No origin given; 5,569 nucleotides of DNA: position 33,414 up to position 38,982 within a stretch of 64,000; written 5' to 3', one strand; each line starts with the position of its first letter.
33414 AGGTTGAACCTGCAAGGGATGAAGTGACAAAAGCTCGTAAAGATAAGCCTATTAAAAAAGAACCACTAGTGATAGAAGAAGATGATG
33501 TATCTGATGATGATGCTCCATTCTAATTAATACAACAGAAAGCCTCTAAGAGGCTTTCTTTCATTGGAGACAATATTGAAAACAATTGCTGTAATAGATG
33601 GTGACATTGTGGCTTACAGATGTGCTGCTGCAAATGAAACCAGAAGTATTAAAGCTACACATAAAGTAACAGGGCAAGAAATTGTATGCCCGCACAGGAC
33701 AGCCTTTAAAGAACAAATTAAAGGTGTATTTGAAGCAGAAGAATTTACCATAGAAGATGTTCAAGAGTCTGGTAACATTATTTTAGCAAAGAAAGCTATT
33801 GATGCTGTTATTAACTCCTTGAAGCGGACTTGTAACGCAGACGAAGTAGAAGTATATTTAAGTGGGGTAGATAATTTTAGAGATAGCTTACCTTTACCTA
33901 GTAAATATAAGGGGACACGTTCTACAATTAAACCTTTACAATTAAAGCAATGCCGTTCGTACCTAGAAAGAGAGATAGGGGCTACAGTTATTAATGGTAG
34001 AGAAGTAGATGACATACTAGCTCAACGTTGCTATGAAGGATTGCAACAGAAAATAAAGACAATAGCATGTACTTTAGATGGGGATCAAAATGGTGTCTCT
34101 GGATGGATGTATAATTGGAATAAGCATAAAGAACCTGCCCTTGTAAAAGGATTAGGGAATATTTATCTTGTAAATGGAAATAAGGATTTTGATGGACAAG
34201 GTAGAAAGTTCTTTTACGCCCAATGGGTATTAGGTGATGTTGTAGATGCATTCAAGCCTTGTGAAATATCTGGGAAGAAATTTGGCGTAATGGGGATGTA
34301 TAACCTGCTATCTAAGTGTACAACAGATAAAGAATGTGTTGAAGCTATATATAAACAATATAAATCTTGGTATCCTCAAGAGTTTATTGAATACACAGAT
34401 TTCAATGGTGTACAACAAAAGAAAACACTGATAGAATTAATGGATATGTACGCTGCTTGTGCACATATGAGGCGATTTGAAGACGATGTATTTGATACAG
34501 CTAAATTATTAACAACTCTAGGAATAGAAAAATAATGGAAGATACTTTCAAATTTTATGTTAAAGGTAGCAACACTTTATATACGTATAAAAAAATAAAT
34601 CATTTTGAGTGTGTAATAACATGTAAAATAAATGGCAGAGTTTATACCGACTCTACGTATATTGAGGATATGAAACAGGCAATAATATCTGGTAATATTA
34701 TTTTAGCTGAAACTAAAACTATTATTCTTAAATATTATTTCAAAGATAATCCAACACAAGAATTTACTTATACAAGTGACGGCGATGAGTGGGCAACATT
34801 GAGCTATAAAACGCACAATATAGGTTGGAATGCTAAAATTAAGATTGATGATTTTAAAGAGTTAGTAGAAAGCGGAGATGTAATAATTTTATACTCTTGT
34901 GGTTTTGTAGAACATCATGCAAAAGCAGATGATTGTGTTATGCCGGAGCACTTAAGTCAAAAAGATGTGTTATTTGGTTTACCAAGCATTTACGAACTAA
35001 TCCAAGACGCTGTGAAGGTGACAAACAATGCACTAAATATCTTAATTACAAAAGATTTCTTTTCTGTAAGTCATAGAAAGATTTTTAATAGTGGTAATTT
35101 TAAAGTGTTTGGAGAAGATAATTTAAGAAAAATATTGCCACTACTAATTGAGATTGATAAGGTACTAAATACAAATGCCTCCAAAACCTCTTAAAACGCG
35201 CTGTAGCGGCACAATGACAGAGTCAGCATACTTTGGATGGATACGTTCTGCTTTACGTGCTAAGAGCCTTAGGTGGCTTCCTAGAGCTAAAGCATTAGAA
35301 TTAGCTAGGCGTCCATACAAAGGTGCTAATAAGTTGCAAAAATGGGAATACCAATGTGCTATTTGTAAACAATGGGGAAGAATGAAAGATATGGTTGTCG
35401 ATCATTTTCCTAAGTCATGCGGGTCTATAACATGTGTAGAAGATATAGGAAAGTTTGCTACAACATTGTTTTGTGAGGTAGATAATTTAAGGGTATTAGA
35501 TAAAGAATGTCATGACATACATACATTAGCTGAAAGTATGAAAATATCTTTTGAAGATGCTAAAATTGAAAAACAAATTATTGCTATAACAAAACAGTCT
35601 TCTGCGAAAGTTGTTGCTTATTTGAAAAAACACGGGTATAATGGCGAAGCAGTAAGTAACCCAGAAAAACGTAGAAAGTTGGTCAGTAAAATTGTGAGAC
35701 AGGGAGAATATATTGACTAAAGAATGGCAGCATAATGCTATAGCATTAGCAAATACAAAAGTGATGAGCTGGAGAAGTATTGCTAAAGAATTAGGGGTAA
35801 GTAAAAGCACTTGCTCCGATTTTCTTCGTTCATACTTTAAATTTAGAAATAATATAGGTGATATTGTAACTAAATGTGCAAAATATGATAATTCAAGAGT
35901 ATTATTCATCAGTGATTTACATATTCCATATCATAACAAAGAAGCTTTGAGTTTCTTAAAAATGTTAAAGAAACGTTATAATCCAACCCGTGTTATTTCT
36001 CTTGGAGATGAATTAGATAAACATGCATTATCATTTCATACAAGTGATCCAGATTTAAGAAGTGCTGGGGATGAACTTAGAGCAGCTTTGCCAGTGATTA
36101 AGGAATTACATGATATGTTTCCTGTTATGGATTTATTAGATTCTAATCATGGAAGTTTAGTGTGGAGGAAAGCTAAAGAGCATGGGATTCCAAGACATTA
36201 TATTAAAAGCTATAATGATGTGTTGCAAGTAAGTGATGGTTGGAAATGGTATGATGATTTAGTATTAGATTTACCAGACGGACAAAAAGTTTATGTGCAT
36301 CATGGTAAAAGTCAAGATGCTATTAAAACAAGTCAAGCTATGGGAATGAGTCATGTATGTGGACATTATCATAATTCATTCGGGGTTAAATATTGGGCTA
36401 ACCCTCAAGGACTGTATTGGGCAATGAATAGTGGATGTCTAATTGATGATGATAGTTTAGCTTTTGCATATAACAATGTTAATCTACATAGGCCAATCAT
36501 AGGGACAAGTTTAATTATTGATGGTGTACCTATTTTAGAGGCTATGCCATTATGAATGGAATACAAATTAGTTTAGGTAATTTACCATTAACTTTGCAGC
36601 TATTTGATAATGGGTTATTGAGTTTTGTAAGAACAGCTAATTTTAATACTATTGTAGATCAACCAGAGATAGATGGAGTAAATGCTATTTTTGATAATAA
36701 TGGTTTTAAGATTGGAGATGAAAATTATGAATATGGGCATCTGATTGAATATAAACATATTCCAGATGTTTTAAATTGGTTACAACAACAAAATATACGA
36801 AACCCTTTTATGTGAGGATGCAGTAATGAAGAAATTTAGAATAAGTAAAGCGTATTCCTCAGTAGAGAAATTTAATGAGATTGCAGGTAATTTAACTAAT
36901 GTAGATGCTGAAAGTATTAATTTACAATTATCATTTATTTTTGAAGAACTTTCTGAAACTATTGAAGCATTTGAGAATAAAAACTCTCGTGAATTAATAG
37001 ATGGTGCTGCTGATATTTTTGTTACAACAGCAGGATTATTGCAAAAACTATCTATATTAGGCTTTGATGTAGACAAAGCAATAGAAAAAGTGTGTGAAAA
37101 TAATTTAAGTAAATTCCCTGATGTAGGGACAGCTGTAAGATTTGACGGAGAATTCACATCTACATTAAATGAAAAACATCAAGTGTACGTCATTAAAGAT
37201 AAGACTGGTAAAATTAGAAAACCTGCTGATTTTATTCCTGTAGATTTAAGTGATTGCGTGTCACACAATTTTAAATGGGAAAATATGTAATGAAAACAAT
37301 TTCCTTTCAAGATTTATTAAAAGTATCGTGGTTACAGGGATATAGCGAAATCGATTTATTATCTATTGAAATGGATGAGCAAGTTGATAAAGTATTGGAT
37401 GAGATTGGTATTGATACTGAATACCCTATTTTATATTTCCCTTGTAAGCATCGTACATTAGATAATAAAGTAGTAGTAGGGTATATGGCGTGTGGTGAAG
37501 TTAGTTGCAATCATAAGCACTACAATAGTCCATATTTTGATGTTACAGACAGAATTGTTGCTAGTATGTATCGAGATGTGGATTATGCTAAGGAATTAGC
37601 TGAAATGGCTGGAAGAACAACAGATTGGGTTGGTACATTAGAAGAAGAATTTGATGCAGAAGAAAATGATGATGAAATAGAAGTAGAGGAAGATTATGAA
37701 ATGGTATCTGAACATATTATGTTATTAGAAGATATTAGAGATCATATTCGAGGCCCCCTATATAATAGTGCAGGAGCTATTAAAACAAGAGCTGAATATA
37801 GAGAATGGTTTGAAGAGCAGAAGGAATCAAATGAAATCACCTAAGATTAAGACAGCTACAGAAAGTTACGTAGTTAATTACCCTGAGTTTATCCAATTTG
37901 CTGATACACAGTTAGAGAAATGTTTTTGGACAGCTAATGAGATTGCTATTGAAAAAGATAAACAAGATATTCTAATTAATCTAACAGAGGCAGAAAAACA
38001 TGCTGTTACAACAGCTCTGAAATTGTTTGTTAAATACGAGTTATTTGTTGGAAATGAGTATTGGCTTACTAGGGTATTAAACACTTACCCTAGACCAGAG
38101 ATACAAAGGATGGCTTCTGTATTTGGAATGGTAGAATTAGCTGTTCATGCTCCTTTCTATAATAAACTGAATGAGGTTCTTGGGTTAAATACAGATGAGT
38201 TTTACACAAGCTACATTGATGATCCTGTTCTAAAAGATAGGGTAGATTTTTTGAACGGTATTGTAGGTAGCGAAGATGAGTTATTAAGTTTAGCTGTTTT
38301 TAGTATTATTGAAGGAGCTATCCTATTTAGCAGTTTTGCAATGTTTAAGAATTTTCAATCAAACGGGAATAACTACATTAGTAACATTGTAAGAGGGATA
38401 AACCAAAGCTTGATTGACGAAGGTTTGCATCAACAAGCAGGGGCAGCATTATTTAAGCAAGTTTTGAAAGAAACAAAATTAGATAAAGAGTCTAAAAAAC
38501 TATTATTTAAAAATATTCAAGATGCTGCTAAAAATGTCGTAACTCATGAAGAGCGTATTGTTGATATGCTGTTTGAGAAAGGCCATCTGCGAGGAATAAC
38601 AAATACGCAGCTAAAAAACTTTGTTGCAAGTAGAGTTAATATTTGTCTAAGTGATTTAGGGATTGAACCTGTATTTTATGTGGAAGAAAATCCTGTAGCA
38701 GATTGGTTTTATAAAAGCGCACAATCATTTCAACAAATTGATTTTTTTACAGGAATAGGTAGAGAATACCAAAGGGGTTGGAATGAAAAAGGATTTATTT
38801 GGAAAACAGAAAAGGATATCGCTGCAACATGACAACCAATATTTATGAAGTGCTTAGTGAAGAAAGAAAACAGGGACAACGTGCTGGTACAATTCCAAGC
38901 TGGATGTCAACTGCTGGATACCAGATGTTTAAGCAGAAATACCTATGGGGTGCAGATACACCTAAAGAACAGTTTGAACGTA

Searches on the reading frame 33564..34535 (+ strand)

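Call 28: search_protein_families(library=pfam, proteins=[window:33564-34535:+], max_evalue=0.01)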
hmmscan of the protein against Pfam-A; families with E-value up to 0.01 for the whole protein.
window:33564-34535:+ (323 aa): 0 families

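Call 55: search_protein_families(library=phrogs, proteins=[window:33564-34535:+], max_evalue=0.001)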
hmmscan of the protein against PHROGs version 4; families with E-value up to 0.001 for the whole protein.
window:33564-34535:+ (323 aa): 1 family
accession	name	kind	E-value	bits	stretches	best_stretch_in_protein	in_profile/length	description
phrog_107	-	DNA, RNA and nucleotide metabolism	4.1e-57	195.5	1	6-317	119-374/542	exonuclease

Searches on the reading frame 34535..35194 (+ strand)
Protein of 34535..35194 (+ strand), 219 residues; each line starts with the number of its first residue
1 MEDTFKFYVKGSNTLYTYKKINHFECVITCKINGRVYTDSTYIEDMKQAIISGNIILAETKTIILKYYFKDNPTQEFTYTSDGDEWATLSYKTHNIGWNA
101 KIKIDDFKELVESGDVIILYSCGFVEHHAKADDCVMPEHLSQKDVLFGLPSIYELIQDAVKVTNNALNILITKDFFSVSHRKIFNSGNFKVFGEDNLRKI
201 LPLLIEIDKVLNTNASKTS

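Call 28: search_protein_families(library=pfam, proteins=[window:34535-35194:+], max_evalue=0.01)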
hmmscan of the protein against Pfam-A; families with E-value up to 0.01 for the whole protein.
window:34535-35194:+ (219 aa): 0 families

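Call 55: search_protein_families(library=phrogs, proteins=[window:34535-35194:+], max_evalue=0.001)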
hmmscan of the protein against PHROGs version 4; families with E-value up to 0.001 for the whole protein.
window:34535-35194:+ (219 aa): 1 family
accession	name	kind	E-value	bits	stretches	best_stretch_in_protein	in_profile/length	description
phrog_26308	-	unknown function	0.00097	19.6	0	17-84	70-136/339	-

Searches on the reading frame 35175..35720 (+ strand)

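Call 28: search_protein_families(library=pfam, proteins=[window:35175-35720:+], max_evalue=0.01)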
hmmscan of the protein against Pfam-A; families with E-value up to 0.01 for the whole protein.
window:35175-35720:+ (181 aa): 0 families

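Call 55: search_protein_families(library=phrogs, proteins=[window:35175-35720:+], max_evalue=0.001)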
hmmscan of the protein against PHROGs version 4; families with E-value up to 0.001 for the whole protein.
window:35175-35720:+ (181 aa): 4 families
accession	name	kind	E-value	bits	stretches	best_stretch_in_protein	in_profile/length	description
phrog_1985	-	DNA, RNA and nucleotide metabolism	2.4e-36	126.4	1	4-177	6-181/184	HNH endonuclease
phrog_3106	-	DNA, RNA and nucleotide metabolism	5.9e-08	33.7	1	7-131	116-235/252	HNH endonuclease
phrog_5956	-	DNA, RNA and nucleotide metabolism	1.9e-06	28.6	1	55-125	56-117/138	HNH endonuclease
phrog_589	-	DNA, RNA and nucleotide metabolism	3.6e-05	24.6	1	58-134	91-156/179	HNH endonuclease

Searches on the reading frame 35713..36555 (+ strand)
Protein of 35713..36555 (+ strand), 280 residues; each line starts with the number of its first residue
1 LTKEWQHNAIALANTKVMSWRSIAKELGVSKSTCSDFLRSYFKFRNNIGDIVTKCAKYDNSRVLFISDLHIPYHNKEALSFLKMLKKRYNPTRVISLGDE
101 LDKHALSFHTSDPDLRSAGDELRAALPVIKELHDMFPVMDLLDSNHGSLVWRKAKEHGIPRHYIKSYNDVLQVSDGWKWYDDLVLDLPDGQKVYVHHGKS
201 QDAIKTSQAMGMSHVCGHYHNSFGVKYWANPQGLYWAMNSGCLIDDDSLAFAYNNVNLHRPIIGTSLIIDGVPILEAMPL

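Call 26: search_protein_families(library=pfam, proteins=[window:35713-36555:+], max_evalue=0.01)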
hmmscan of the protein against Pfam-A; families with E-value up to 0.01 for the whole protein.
window:35713-36555:+ (280 aa): 4 families
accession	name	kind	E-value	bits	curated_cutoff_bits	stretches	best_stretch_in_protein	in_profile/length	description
PF13384.12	HTH_23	-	0.00071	19.8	24.6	1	9-41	10-41/50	Homeodomain-like domain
PF19889.5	DUF6362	-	0.0039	18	31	0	10-36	63-89/98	Domain of unknown function (DUF6362)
PF04967.18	HTH_10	-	0.0041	17.3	23.1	1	19-40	25-46/53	HTH DNA binding domain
PF12850.12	Metallophos_2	-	0.0057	17.1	27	0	63-242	3-134/154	Calcineurin-like phosphoesterase superfamily domain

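Call 54: search_solved_structures(query=window:35713-36555:+, max_evalue=1, show_alignments=1)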
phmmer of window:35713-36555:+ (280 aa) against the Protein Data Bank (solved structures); distinct sequences matched with E-value up to 1: 0.

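Call 55: search_protein_families(library=phrogs, proteins=[window:35713-36555:+], max_evalue=0.001)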
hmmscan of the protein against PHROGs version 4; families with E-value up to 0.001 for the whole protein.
window:35713-36555:+ (280 aa): 2 families
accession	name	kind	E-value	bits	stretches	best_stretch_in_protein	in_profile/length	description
phrog_221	-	other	1.2e-62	213.2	1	11-279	58-347/367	metallo-phosphoesterase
phrog_7339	-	DNA, RNA and nucleotide metabolism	0.0007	20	0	49-223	18-202/263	DNA repair exonuclease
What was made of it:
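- Tried and rejected: Second phosphoesterase 35713-36555 as an end healer: it is phrog_221 with an HTH, sits in the replication and recombination module, and has no PDB hit or ligase linkage (calls 26, 54, 55).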

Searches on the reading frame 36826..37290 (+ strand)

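Call 28: search_protein_families(library=pfam, proteins=[window:36826-37290:+], max_evalue=0.01)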
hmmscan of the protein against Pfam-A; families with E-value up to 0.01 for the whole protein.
window:36826-37290:+ (154 aa): 2 families
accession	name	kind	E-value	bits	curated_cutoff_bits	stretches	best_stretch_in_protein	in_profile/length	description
PF01503.22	PRA-PH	-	2.1e-06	28.5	21.3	1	32-91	26-84/86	Phosphoribosyl-ATP pyrophosphohydrolase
PF03819.22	MazG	-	0.0022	18.7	22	1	35-91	7-64/74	MazG nucleotide pyrophosphohydrolase domain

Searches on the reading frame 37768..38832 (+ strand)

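Call 28: search_protein_families(library=pfam, proteins=[window:37768-38832:+], max_evalue=0.01)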
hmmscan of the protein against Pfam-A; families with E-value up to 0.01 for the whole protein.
window:37768-38832:+ (354 aa): 1 family
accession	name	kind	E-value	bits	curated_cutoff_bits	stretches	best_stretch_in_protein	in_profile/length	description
PF00268.27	Ribonuc_red_sm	-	2e-41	142.7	33.6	1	36-309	7-281/281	Ribonucleotide reductase, small chain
